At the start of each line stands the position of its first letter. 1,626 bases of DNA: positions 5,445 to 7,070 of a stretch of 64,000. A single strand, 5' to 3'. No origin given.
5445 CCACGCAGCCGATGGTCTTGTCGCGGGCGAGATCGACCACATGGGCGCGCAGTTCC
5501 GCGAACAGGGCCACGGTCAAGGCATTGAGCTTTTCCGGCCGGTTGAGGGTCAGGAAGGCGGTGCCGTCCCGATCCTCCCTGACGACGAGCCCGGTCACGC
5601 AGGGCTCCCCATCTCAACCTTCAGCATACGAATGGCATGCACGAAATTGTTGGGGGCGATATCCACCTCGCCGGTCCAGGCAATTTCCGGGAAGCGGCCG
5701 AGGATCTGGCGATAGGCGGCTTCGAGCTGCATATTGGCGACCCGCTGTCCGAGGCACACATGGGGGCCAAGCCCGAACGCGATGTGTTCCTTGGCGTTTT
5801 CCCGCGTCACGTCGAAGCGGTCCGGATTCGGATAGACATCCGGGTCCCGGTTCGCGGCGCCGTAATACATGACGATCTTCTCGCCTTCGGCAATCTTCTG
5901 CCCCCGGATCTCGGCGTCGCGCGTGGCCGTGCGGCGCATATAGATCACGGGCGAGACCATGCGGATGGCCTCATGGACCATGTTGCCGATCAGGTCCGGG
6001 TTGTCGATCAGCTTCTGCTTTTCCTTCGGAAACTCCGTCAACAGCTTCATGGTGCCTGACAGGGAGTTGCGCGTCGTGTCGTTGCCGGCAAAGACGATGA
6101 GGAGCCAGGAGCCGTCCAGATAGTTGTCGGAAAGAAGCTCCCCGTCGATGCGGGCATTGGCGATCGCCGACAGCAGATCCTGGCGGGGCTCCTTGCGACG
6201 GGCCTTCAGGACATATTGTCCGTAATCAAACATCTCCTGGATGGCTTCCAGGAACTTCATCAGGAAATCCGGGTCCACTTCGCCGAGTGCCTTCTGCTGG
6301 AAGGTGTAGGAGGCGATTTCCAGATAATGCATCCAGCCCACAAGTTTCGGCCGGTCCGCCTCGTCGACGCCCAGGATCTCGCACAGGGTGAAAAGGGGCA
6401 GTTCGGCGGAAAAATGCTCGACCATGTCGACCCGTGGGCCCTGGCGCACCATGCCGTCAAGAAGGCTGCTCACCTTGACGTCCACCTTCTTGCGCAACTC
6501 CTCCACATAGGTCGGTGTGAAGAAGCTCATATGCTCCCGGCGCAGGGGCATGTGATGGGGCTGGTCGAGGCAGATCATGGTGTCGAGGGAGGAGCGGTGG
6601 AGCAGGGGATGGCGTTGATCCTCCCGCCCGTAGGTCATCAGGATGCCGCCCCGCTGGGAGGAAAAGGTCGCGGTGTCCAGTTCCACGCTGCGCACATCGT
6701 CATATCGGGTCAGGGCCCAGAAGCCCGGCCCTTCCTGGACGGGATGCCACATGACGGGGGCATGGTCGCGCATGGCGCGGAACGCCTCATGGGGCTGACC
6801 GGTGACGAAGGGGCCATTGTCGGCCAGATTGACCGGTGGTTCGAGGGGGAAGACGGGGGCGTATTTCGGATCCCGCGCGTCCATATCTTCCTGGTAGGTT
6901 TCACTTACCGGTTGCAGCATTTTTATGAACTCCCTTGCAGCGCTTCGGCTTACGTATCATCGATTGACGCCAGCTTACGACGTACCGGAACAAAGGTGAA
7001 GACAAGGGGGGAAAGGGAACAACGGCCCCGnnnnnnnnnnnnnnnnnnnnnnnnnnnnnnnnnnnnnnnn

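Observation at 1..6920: Co-directional catabolic block: APH-like kinase, enoyl-CoA hydratase, TonB-dependent receptor, enoyl-CoA hydratase, cytochrome P450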

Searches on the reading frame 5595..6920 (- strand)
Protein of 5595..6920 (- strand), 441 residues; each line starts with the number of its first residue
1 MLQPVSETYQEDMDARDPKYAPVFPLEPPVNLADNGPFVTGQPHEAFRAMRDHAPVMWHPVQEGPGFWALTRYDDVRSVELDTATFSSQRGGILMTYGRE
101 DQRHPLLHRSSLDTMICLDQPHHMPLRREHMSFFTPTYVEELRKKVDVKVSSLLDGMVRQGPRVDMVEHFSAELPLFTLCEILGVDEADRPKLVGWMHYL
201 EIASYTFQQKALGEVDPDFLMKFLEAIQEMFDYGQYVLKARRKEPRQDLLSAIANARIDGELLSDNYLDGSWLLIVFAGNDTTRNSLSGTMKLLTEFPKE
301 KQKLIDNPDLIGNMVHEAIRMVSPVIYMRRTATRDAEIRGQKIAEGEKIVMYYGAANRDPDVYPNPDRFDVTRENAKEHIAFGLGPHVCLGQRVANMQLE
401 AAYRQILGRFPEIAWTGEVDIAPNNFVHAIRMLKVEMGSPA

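Call 4: search_protein_families(library=pfam, proteins=[window:5595-6920:-])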
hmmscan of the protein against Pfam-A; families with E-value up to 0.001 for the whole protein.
window:5595-6920:- (441 aa): 1 family
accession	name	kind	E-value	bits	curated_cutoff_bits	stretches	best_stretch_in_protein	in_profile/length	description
PF00067.27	p450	-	3.3e-27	95.8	22.8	1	217-410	202-432/462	Cytochrome P450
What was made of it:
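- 5595..6920 (-): Cytochrome P450 (441 aa) of the CYP125/268/124/153 clan. Its stop codon overlaps the ECH2 start (GTGA, 5595..5598). Pfam p450 (call 4).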

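Call 5: search_protein_families(library=ncbifam, proteins=[window:5595-6920:-])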
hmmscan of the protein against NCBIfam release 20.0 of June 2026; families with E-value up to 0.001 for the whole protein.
window:5595-6920:- (441 aa): 9 families
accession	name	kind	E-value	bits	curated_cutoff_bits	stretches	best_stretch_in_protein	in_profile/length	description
NF041802.1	P450_SolI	exception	6.2e-60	202.8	850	1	30-435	19-420/424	solanimycin biosynthesis cytochrome P450 SolI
TIGR04538.1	P450_cycloAA_1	subfamily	5.4e-43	147.3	500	1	41-413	9-369/395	cytochrome P450, cyclodipeptide synthase-associated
TIGR04458.1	CYP450_TxtE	equivalog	3e-42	144.7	500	1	38-433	8-398/403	4-nitrotryptophan synthase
NF045816.1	PentlenlactSyn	equivalog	2.3e-39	135.2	700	1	50-413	22-369/396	pentalenolactone synthase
NF041177.1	Cyp119_Thmprot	equivalog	4.2e-39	134.4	680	1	45-435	3-364/368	cytochrome P450 Cyp119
TIGR04515.1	P450_rel_GT_act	subfamily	4.4e-35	121.8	343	1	96-419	84-368/386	P450-derived glycosyltransferase activator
NF050147.1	aminopyruv_ApyO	equivalog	2.2e-16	59.5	525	1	118-410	83-393/444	RiPP biosynthesis cytochrome P450 ApyO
NF045812.1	PentlenOxigase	equivalog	1.5e-12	47.1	800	1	238-424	209-422/444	pentalenene oxygenase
NF051859.1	AlbFlvMonOxTrpSyn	equivalog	4.8e-10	38.6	700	1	223-375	212-384/457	bifunctional albaflavenone monooxygenase/terpene synthase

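Call 7: find_homologous_proteins(query=window:5595-6920:-)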
Query window:5595-6920:- (441 aa): 6974 proteins with E <= 0.001 among 8000 candidates; the best 120 are listed.
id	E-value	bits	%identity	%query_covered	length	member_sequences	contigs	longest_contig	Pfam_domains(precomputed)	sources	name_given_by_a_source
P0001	0.0e+0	1022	100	100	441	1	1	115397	PF00067.28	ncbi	-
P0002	2.3e-251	852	81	100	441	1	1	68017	PF00067.28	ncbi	-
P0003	3.9e-242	821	79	100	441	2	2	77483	PF00067.28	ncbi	ncbi:MAG: cytochrome P450 [Alphaproteobacteria bacterium]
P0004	5.4e-228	775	76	100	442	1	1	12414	PF00067.28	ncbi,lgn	-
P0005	5.6e-216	735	71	99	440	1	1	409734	PF00067.28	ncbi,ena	-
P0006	5.1e-213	725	71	99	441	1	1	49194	PF00067.28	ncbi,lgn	-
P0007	1.8e-212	724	72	99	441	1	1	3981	PF00067.28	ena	-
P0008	3.2e-212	723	72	99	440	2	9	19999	PF00067.28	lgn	-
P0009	2.5e-211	720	73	99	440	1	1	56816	PF00067.28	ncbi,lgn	ncbi:MAG: cytochrome P450 [Pseudomonadota bacterium]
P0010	5.4e-209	712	71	99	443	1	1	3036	PF00067.28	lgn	-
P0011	6.2e-209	712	72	99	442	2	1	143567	PF00067.28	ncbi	ncbi:MAG: cytochrome P450 [Pseudomonadota bacterium]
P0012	1.7e-208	710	71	99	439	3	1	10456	PF00067.28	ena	-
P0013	2.4e-208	710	70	100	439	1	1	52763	PF00067.28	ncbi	-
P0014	4.0e-208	709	69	99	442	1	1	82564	PF00067.28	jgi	-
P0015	4.4e-208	709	72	99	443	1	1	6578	PF00067.28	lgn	-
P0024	4.4e-204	696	69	99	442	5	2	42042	PF00067.28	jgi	jgi:cytochrome P450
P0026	1.7e-203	694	68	98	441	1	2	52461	PF00067.28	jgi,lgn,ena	jgi:cytochrome P450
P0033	1.3e-200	685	70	99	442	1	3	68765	PF00067.28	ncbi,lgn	ncbi:MAG: cytochrome P450 [Pseudomonadota bacterium]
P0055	1.8e-196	671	69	99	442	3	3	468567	PF00067.28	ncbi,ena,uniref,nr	ncbi:cytochrome P450 [Henriciella sp.]|uniref:cytochrome P450 n=1 Tax=Henriciella sp. TaxID=1968823 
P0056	3.6e-196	670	68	99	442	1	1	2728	PF00067.28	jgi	jgi:cytochrome P450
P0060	1.4e-195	668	67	100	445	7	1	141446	PF00067.28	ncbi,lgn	ncbi:MAG: cytochrome P450 [Pseudomonadota bacterium]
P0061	1.8e-195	668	68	99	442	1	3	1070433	PF00067.28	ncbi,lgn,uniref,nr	ncbi:cytochrome P450 [Henriciella sp.]|uniref:cytochrome P450 n=1 Tax=Henriciella sp. TaxID=1968823 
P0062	2.1e-195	667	67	99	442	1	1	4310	PF00067.28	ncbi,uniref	ncbi:MAG: cytochrome P450 [Henriciella sp.]|uniref:cytochrome P450 n=1 Tax=Henriciella sp. TaxID=196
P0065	4.7e-195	666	67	99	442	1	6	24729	PF00067.28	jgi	jgi:cytochrome P450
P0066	1.2e-194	665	67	99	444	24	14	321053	PF00067.28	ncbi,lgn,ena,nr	ncbi:MAG: cytochrome P450 [Henriciella sp.]|nr:cytochrome P450 [Henriciella sp.]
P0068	2.2e-194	664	66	99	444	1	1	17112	PF00067.28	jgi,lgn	jgi:cytochrome P450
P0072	2.7e-193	660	65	100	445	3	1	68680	PF00067.28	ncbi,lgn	ncbi:MAG: cytochrome P450 [Pseudomonadota bacterium]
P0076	3.7e-192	657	67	99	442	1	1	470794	PF00067.28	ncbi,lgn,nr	ncbi:MAG: cytochrome P450 [Henriciella sp.]|nr:cytochrome P450 [Henriciella sp.]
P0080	1.1e-191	655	66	99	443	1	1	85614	PF00067.28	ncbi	ncbi:MAG: cytochrome P450 [Hyphomonas sp.]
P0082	2.8e-191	654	65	99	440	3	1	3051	PF00067.28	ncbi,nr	ncbi:MAG: cytochrome P450 [Aquisalinus sp.]|nr:cytochrome P450 [Aquisalinus sp.]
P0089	1.0e-190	652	66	99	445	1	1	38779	PF00067.28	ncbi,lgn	ncbi:MAG: cytochrome P450 [Pseudomonadota bacterium]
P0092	2.4e-190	651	63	99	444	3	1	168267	PF00067.28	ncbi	ncbi:MAG: cytochrome P450 [Hellea sp.]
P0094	4.4e-190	650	65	99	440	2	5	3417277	PF00067.28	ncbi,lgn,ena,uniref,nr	ncbi:cytochrome P450 [Parvularcula sp. IMCC14364]|uniref:cytochrome P450 n=1 Tax=Parvularcula sp. IM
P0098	7.5e-190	649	65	99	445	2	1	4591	PF00067.28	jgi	jgi:cytochrome P450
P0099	7.6e-190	649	64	99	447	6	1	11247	PF00067.28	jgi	jgi:cytochrome P450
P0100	8.3e-190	649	66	99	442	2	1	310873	PF00067.28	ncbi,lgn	ncbi:MAG: cytochrome P450 [Pseudomonadota bacterium]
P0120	6.6e-188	643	64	99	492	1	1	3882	PF00067.28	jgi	jgi:cytochrome P450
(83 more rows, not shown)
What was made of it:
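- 5595..6920 (-): The 119 non-identical hits listed are 63-81% identical; most are unnamed, and the named ones are Henriciella, Hyphomonas, Hellea, Aquisalinus, Parvularcula or unclassified Alphaproteobacteria/Pseudomonadota MAGs (call 7).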

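Call 8: find_encoding_contigs(protein=P0001, flank=10000, max_places=3)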
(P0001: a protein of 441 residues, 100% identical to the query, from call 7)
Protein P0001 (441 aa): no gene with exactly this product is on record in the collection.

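Call 9: find_encoding_contigs(protein=P0002, flank=10000, max_places=2)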
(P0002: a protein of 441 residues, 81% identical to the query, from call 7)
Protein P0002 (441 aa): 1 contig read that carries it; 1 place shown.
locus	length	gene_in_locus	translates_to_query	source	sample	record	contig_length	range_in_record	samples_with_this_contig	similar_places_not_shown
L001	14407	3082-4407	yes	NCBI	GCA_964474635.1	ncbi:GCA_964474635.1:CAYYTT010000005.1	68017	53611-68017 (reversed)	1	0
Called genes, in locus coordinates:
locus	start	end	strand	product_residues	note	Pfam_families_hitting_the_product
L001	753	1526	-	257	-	PF11218:DUF3011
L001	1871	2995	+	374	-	PF00497:SBP_bac_3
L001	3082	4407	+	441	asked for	PF00067:p450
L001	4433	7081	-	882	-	PF00989:PAS (faint), PF08448:PAS_4 (faint), PF08447:PAS_3, PF00990:GGDEF, PF00563:EAL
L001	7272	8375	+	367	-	PF02805:Ada_Zn_binding, PF00165:HTH_AraC (faint), PF12833:HTH_18, PF01035:DNA_binding_1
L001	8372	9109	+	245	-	PF09859:Oxygenase-NA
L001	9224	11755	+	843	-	PF07715:Plug, PF00593:TonB_dep_Rec_b-barrel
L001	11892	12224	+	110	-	-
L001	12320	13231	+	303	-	PF00378:ECH_1, PF16113:ECH_2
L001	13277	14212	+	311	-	PF04055:Radical_SAM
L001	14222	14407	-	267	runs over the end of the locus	PF00106:adh_short, PF08659:KR, PF23441:SDR (weak), PF13561:adh_short_C2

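Call 10: find_encoding_contigs(protein=P0005, flank=10000, max_places=2)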
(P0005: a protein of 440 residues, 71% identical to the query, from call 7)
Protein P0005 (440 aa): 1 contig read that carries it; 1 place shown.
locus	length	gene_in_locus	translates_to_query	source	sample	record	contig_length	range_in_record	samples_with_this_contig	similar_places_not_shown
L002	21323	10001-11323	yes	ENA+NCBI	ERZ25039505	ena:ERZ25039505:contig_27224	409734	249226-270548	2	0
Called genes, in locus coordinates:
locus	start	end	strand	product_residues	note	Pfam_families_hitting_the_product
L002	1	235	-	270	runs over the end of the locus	PF07386:DUF1499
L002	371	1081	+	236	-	PF09365:DUF2461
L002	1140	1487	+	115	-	PF03960:ArsC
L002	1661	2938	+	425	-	PF22244:GCE_fung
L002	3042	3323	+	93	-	-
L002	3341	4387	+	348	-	PF01575:MaoC_dehydratas, PF19315:MC_hydratase, PF13452:FAS1_DH_region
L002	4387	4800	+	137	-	-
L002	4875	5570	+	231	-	PF13578:Methyltransf_24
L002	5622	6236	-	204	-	-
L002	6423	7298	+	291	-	PF00483:NTP_transferase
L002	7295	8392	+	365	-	PF00483:NTP_transferase, PF22640:ManC_GMP_beta-helix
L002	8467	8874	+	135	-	PF14248:DUF4345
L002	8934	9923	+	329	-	PF01479:S4, PF00849:PseudoU_synth_2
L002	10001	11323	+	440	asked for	PF00067:p450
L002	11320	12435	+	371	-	PF11017:DUF2855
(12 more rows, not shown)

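Call 11: find_encoding_contigs(protein=P0094, flank=10000, max_places=2)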
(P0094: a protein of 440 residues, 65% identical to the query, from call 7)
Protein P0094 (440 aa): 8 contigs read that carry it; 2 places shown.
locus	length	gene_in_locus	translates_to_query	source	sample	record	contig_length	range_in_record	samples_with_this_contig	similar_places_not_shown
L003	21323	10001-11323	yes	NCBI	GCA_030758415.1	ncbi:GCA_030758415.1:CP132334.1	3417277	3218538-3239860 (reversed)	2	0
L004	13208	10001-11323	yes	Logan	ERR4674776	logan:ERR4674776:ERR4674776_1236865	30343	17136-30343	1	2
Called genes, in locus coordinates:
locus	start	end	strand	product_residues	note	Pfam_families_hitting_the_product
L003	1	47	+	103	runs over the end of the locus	PF00216:Bac_DNA_binding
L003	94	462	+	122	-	PF07332:Phage_holin_3_6 (weak), PF06305:LapA_dom (weak)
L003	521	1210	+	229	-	PF00697:PRAI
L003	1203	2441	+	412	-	PF00291:PALP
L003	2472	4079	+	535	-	PF03806:ABG_transport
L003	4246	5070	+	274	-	PF00290:Trp_syntA, PF01884:PcrB (weak)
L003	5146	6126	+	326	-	PF17848:Zn_ribbon_ACC, PF01039:Carboxyl_trans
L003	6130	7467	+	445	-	PF08245:Mur_ligase_M, PF27239:FOL3_C, PF02875:Mur_ligase_C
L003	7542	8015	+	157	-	PF06445:GyrI-like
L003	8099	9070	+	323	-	PF00487:FA_desaturase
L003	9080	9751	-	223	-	PF00849:PseudoU_synth_2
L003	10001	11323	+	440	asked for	PF00067:p450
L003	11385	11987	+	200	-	PF00034:Cytochrom_C (weak)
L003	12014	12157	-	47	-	-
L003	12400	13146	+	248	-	PF03567:Sulfotransfer_2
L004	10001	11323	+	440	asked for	PF00067:p450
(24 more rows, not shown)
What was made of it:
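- P450 at 65-71% identity (calls 10, 11).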

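Call 12: search_solved_structures(query=window:5595-6920:-, max_evalue=1e-20)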
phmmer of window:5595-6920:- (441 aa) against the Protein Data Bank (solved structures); distinct sequences matched with E-value up to 1e-20: 352 (the best 60 are shown).
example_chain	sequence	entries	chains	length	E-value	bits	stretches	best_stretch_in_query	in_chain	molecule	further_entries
8vxi_A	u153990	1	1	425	1.6e-79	270.5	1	29-436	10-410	CYP125MRCA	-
8vxg_A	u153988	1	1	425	1.8e-78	267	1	29-436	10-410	CYP125MRCA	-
6bld_A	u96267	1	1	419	2.1e-65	224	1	41-433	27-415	Cytochrome P450 268A2 Cyp268A2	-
7v40_A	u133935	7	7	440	6.8e-61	209.1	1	44-436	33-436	p450tol monooxygenase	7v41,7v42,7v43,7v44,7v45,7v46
5li6_A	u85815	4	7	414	7.2e-59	202.5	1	30-437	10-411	Putative cytochrome P450 126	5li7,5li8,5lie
6hqw_A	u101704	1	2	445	1.1e-58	201.9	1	35-437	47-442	Cytochrome P450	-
2wm4_A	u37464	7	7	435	9.5e-58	198.8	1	46-435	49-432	PUTATIVE CYTOCHROME P450 124 | Methyl-branched lipid omega-hydroxylase | CYP124 in complex with inhibitor carbethoxyhexyl imidazole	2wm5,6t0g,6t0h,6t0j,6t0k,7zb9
6t0f_A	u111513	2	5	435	9.6e-58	198.8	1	46-435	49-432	Methyl-branched lipid omega-hydroxylase | CYP124 in complex with inhibitor compound 5'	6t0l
8b2p_A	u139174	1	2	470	3.7e-57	196.8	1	36-437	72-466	Cytochrome P450 alkane hydroxylase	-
6hqg_A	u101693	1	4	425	7.7e-57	195.8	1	15-431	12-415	Cytochrome P450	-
8fjo_A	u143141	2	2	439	6.7e-56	192.7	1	46-435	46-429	Cytochrome P450 124A1, Cyp124A1 | Cytochrome P450 124A1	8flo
6cvc_A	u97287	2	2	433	6.8e-56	192.7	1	46-435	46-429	Cytochrome P450 124A1, Cyp124A1 | Cytochrome P450 124A1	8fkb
8gdi_A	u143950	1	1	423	6.9e-56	192.6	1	46-435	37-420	Cytochrome P450 124A1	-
5fyf_A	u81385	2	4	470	1.2e-54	188.6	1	37-437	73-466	CYTOCHROME P450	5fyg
9kki_A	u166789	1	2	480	3.8e-54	186.9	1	37-436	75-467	Cytochrome P450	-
8hgd_B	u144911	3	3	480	4.2e-54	186.8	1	37-436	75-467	Cytochrome P450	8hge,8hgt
9uy0_A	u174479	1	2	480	5.2e-54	186.4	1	37-436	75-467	Cytochrome P450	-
9ixl_B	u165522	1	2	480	1.4e-53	185.1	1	37-436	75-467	Cytochrome P450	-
3rwl_A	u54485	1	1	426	2.2e-52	181.1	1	38-434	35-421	Cytochrome P450 alkane hydroxylase 1 CYP153A7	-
1cpt_A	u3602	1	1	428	5.6e-52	179.8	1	44-430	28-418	CYTOCHROME P450-TERP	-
8euh_A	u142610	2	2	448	6.4e-52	179.6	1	44-430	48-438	Cytochrome P450-terp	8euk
8eul_A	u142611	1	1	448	6.9e-52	179.5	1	44-430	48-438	Cytochrome P450-terp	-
3tkt_A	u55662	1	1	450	5.6e-51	176.5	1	22-433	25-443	Cytochrome P450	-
2x5l_A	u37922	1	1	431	9.3e-49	169.1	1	26-415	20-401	PUTATIVE CYTOCHROME P450 125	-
2xc3_A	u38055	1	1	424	9.9e-49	169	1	25-415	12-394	PUTATIVE CYTOCHROME P450 125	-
2xn8_A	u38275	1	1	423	1e-48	169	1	25-415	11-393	PUTATIVE CYTOCHROME P450 125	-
3ivy_A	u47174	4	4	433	1.1e-48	169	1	26-415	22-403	Cytochrome P450 CYP125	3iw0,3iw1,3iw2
2x5w_A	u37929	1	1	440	1.1e-48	168.9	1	26-415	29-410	PUTATIVE CYTOCHROME P450 125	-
3ejb_B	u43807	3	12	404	1.2e-48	168.7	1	45-413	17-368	Biotin biosynthesis cytochrome P450-like enzyme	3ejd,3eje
7smz_A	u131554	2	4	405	1.2e-47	165.4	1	26-435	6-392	Cytochrome P450 142A3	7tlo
5vws_A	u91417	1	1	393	7.2e-47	162.9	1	48-416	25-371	Cytochrome P450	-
4l0e_A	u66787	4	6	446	8.9e-47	162.6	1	29-435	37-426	P450 monooxygenase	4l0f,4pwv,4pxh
2yoo_A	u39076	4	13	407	1.1e-46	162.3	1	27-431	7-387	P450 HEME-THIOLATE PROTEIN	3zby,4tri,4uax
2xkr_A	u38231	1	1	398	1.2e-46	162.2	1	28-435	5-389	PUTATIVE CYTOCHROME P450 142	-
7sh5_A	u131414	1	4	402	1.6e-46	161.7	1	26-435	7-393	Cytochrome P450 142A3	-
6ro8_A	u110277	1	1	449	4e-46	160.5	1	43-414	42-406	Cytochrome P450 RhF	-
7ant_A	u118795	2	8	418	5.1e-46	160.1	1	43-414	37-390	Cytochrome P450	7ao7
5l90_A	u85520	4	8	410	6e-45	156.6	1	43-434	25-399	Cytochrome P450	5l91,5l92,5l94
4yzr_A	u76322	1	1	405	6.7e-45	156.4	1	67-417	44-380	Polyketide biosynthesis cytochrome P450 PksS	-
5dqn_A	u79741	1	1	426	7.3e-45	156.3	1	43-435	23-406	Cytochrome P450 CYP125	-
6hqd_A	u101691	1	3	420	8.9e-45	156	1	43-430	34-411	Cytochrome P450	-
9vfd_A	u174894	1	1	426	9.3e-45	156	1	43-430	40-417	Cytochrome P450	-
4apy_A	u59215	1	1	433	3.6e-44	154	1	43-435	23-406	P450 HEME-THIOLATE PROTEIN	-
8rtv_A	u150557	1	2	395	4e-44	153.9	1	48-428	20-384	Cytochrome P450-family protein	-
4rm4_A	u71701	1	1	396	5.6e-44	153.4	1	43-437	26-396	Cytochrome P450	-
8fz8_A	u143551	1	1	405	1.2e-43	152.2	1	40-414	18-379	Cytochrome P450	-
7qan_AAA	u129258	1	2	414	2.2e-43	151.5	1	55-416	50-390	Cytochrome P450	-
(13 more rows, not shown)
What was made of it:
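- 5595..6920 (-): PDB hits: CYP125MRCA 1.6e-79, CYP268A2 2e-65, CYP124 and CYP153 about 1e-57 (call 12).
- On CYP125 family (sterol C26/27 hydroxylases): Natural CYP125 chains match more weakly, at 1e-48 to 1e-49 (call 12).
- On CYP153 alkane hydroxylase system: CYP153 chains rank below the CYP125, CYP268 and CYP124 hits (call 12).
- Closest known: CYP153 alkane hydroxylase operons. Same: They are soluble class-I P450s for terminal hydroxylation of hydrophobic chains, with E-values of about 1e-54 to 1e-57 (call 12).
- The P450 lies in the CYP125/268/124/153 clan (call 12).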
